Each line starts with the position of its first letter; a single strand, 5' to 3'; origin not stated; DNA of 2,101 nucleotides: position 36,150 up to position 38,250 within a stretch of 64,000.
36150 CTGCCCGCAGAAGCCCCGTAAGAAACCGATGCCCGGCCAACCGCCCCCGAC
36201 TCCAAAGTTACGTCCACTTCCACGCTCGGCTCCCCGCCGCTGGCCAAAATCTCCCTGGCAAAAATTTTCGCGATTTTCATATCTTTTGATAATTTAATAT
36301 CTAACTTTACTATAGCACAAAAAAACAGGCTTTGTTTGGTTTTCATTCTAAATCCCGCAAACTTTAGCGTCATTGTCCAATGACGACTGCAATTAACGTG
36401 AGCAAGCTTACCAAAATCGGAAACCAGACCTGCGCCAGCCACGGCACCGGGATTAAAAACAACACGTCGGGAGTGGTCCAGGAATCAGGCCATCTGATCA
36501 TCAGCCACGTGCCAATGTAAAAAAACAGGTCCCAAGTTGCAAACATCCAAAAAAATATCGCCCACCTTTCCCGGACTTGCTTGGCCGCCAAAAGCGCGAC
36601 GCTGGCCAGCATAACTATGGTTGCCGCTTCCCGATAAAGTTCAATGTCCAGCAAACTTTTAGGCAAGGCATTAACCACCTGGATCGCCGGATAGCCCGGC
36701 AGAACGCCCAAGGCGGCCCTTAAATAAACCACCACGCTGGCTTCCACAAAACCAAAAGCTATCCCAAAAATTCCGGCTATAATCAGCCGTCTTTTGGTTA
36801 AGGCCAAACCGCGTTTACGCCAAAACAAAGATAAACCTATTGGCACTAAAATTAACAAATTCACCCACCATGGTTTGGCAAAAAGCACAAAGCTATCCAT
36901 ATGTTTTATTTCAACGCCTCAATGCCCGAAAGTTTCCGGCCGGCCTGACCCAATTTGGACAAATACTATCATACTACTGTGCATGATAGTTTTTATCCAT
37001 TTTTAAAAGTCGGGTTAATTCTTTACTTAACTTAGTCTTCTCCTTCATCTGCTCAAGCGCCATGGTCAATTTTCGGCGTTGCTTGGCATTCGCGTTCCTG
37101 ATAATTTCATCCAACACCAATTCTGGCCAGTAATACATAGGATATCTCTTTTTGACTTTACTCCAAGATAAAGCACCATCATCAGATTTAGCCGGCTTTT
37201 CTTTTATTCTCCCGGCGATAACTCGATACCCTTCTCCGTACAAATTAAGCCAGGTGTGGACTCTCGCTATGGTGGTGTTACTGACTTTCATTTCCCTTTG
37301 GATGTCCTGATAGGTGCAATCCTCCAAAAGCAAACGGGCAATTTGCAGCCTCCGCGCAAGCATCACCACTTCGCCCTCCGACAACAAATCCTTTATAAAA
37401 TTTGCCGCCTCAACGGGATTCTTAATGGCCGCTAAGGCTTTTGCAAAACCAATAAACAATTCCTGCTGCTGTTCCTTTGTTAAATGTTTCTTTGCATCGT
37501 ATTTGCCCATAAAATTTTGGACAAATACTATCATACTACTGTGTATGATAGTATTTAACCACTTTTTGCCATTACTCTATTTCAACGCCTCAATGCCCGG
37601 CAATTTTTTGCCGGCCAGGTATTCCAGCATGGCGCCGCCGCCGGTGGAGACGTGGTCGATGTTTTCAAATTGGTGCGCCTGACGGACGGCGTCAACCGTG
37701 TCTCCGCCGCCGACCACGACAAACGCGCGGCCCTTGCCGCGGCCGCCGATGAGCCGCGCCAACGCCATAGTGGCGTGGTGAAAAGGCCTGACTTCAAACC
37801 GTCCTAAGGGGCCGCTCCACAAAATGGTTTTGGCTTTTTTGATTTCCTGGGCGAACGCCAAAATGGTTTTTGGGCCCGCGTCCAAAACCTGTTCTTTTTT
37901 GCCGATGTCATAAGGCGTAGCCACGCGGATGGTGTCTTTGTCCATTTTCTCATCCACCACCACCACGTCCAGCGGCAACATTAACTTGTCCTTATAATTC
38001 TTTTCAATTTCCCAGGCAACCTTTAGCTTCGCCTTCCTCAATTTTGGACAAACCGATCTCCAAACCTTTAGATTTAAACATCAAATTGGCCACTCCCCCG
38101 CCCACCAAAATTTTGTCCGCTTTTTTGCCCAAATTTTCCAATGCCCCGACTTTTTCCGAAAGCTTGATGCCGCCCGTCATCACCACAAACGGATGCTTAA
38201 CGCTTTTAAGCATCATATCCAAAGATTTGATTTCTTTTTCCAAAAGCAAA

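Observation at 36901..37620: TrpR-like regulator cassette bounded by direct copies of a hairpin, inserted next to a duplicated pgk 3' end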

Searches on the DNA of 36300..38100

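Call 52: search_rna_families(source=window, start=36300, end=38100, threshold=evalue, max_evalue=1)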
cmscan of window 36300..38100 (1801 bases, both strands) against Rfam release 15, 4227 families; matches with E-value up to 1: 1.
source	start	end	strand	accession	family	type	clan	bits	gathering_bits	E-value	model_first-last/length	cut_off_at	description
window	37520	37560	-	RF00851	mir-230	Gene; miRNA;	-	18.7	72.7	0.97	21-60/82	no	mir-230 microRNA precursor family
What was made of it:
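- No Rfam family matches (call 52).
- Tried and rejected: Rfam at a permissive E-value over 36300-38100: only a chance miRNA hit (call 52).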

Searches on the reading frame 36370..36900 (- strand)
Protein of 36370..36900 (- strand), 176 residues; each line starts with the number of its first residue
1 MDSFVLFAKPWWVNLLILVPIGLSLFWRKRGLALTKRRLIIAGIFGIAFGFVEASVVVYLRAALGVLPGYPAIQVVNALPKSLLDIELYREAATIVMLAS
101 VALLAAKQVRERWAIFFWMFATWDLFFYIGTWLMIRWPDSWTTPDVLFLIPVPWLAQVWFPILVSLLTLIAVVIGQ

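Call 6: search_protein_families(library=pfam, proteins=[window:36370-36900:-], max_evalue=0.01)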
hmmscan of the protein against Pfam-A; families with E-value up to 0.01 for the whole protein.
window:36370-36900:- (176 aa): 0 families

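Call 34: search_protein_families(library=pfam, alignment_id=A3, max_evalue=0.00001)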
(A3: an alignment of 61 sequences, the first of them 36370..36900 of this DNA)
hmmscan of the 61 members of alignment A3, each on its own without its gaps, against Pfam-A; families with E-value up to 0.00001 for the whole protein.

A. member 1, window:36370-36900:- (176 aa): 0 families

B. families by the number of members that match (of 61 scanned): 57 families (the first 25 are shown)
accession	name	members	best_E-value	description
PF13660.11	DUF4147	6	8.1e-68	Domain of unknown function (DUF4147)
PF05161.18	MOFRL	6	5.2e-31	MOFRL family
PF00534.26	Glycos_transf_1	4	2.1e-44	Glycosyl transferases group 1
PF13692.12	Glyco_trans_1_4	4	3.6e-35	Glycosyl transferases group 1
PF06925.17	MGDG_synth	4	1.6e-19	Monogalactosyldiacylglycerol (MGDG) synthase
PF06262.17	Zincin_1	4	1.7e-18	Zincin-like metallopeptidase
PF12706.13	Lactamase_B_2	3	2.9e-20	Beta-lactamase superfamily domain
PF00753.33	Lactamase_B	3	3.4e-15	Metallo-beta-lactamase superfamily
PF18916.5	Lycopene_cyc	3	3.8e-11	Lycopene cyclase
PF04101.22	Glyco_tran_28_C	3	9.8e-09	Glycosyltransferase family 28 C-terminal domain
PF00113.28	Enolase_C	2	1.2e-101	Enolase, C-terminal TIM barrel domain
PF01406.26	tRNA-synt_1e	2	2.2e-98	tRNA synthetases class I (C) catalytic domain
PF02673.24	BacA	2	8.3e-85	Bacitracin resistance protein BacA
PF03054.22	tRNA_Me_trans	2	1.6e-73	tRNA methyl transferase HUP domain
PF03952.21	Enolase_N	2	1.7e-57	Enolase, N-terminal domain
PF00393.24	6PGD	2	2.9e-24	6-phosphogluconate dehydrogenase, C-terminal domain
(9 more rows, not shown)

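Call 54: search_protein_families(library=ncbifam, proteins=[window:36370-36900:-], max_evalue=0.01)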
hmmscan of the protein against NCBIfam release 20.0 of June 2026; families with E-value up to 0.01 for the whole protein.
window:36370-36900:- (176 aa): 0 families

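Call 55: search_protein_families(library=phrogs, proteins=[window:36370-36900:-], max_evalue=0.01)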
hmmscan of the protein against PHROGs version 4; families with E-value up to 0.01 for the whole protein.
window:36370-36900:- (176 aa): 0 families

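Call 71: search_protein_families(library=padloc, proteins=[window:36370-36900:-], max_evalue=0.01)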
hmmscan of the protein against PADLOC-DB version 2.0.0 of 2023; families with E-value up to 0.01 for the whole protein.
window:36370-36900:- (176 aa): 0 families
